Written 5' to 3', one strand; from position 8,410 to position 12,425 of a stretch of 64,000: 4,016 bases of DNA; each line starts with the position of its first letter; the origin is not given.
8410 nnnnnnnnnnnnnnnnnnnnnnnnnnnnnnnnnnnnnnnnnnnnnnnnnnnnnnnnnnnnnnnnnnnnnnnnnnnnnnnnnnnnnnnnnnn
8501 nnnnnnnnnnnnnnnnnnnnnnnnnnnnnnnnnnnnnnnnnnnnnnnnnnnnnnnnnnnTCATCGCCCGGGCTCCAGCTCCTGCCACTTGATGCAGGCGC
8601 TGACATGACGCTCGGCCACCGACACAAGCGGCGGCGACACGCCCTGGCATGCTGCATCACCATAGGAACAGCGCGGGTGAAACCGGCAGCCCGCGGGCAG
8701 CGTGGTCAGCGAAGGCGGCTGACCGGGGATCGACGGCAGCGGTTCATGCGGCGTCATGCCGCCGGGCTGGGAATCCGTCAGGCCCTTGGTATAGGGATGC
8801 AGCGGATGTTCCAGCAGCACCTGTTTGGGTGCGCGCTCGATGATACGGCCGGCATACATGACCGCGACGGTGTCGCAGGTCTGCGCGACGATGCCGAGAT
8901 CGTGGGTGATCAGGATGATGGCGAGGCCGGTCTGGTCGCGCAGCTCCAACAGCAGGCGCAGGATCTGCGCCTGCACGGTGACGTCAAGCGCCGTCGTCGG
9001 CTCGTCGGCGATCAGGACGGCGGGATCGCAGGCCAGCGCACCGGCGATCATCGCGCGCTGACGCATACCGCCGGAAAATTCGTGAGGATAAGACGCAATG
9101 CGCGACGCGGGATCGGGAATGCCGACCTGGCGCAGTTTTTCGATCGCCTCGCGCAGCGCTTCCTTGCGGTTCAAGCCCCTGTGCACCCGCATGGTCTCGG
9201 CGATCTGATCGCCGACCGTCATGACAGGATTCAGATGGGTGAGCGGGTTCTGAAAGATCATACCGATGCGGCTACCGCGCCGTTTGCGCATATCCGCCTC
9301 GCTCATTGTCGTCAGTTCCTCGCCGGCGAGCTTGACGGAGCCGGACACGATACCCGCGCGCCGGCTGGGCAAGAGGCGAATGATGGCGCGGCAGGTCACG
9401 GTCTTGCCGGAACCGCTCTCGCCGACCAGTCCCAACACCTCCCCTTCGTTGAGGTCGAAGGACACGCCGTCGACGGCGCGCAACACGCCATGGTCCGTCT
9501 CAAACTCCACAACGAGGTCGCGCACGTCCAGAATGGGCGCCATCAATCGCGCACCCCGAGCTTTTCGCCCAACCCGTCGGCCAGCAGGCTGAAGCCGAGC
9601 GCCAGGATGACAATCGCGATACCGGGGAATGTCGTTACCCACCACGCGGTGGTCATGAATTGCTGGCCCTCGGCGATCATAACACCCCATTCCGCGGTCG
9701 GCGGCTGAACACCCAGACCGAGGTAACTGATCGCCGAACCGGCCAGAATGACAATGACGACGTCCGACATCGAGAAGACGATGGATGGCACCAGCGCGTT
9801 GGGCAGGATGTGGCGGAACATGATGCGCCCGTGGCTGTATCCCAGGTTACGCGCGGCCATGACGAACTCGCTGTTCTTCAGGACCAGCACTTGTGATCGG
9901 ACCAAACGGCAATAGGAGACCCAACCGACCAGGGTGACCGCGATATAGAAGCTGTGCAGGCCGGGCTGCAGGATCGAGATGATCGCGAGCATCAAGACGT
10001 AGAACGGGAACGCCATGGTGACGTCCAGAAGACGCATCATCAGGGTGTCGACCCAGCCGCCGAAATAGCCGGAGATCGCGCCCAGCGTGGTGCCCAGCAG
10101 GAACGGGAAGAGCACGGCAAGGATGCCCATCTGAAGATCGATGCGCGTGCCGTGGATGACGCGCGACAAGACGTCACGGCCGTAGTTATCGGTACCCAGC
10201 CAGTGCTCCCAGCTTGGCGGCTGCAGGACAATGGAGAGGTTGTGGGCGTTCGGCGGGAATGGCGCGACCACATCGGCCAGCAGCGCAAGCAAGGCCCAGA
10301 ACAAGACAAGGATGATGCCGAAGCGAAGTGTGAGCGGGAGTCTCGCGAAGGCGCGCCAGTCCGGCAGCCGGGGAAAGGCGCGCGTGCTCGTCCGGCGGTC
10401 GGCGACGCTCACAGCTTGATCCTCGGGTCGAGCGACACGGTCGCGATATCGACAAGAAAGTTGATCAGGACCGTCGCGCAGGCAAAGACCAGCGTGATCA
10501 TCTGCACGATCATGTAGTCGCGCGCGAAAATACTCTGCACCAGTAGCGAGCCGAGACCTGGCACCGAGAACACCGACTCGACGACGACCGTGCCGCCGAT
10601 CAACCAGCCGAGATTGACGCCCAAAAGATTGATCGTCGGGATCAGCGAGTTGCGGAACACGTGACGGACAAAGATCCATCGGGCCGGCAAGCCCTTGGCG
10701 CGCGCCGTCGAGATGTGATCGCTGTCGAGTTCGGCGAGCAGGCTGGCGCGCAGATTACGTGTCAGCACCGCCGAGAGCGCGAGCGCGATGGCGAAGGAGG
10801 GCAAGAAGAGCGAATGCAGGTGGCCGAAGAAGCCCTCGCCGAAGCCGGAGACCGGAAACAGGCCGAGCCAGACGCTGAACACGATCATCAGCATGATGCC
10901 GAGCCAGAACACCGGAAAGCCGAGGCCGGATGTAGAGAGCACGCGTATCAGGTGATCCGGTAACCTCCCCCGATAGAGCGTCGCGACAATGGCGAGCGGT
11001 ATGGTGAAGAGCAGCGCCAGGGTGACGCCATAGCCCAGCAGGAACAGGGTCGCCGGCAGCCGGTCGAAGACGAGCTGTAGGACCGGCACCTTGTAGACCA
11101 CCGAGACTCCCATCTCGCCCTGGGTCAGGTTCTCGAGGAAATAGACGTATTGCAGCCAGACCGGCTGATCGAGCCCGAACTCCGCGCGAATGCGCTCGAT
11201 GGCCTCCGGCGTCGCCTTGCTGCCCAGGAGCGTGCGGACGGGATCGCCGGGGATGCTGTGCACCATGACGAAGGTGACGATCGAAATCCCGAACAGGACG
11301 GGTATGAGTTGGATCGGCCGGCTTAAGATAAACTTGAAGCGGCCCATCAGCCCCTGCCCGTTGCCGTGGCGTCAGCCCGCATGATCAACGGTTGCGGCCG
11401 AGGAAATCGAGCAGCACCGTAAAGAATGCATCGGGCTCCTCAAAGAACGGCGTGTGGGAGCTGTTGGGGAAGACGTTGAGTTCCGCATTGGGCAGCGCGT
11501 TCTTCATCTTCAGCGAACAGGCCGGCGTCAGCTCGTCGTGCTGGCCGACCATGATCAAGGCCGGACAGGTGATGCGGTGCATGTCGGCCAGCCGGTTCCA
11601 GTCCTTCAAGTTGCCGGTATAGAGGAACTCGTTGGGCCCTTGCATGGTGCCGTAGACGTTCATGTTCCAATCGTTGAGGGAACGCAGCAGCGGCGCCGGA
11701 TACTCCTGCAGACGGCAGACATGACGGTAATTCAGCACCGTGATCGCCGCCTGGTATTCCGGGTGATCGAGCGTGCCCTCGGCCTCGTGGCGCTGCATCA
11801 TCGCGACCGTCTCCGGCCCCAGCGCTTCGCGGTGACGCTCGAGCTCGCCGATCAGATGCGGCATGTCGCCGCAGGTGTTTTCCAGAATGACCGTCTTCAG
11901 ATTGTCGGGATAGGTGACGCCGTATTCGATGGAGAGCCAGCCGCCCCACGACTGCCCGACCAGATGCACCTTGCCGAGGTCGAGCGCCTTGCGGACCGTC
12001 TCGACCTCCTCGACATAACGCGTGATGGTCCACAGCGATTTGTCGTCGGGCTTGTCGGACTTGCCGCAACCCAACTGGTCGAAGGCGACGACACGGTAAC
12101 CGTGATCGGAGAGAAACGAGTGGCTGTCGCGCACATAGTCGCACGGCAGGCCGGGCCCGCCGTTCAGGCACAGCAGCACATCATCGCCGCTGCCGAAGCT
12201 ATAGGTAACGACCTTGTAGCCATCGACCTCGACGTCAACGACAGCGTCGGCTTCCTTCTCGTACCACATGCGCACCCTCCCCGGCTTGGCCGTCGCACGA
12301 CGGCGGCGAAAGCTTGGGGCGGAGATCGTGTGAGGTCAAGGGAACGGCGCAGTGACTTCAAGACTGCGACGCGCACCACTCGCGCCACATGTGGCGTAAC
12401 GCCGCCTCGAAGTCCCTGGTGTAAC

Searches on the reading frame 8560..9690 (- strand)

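Call 40: search_protein_families(library=pfam, proteins=[window:8560-9690:-], max_evalue=0.00001)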
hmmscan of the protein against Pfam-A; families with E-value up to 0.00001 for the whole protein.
window:8560-9690:- (376 aa): 4 families
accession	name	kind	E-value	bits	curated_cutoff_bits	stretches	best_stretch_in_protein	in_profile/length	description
PF00005.33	ABC_tran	-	4.7e-31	108.6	25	1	74-233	2-137/137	ABC transporter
PF08352.17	oligo_HPY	-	5.5e-18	65.6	27.1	1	284-348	1-65/65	Oligopeptide/dipeptide transporter, C-terminal region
PF13304.12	AAA_21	-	5.7e-08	33.6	27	1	201-268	234-303/304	AAA domain, putative AbiEii toxin, Type IV TA system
PF13401.12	AAA_22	-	8e-07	29.9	27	0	86-262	8-122/130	AAA domain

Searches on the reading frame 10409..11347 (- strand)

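Call 64: search_protein_families(library=pfam, proteins=[window:10409-11347:-], max_evalue=0.00001)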
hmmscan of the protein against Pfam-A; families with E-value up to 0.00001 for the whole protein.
window:10409-11347:- (312 aa): 2 families
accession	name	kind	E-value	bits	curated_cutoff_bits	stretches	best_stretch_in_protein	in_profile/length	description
PF00528.27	BPD_transp_1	-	7.6e-38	130.5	26.4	1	116-311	2-183/184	Binding-protein-dependent transport system inner membrane component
PF19300.4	BPD_transp_1_N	-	3e-17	63.3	23.8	1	4-101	2-111/114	Binding-prot-dependent transport system membrane comp, N-term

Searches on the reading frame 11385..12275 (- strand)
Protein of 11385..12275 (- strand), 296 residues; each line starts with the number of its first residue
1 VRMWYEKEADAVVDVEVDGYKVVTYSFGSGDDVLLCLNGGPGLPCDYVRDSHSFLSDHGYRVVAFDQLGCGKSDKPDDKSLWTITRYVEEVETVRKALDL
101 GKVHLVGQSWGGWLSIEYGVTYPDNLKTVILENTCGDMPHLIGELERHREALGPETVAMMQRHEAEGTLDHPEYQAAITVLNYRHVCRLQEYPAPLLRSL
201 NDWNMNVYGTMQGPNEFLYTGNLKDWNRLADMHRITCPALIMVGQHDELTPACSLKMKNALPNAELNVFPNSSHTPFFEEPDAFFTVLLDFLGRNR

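Call 64: search_protein_families(library=pfam, proteins=[window:11385-12275:-], max_evalue=0.00001)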
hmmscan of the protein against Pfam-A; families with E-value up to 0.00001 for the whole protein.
window:11385-12275:- (296 aa): 4 families
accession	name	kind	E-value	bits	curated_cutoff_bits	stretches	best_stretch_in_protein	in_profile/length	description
PF00561.26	Abhydrolase_1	-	1.3e-29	104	25.8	1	33-281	2-245/245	alpha/beta hydrolase fold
PF12697.13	Abhydrolase_6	-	4.8e-17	63.8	26.3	1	34-285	1-215/217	Alpha/beta hydrolase family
PF12146.15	Hydrolase_4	-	2.1e-14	53.9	27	1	53-139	25-114/239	Serine aminopeptidase, S33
PF02129.25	Peptidase_S15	-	9.3e-06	26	23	0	55-274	47-260/262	X-Pro dipeptidyl-peptidase (S15 family)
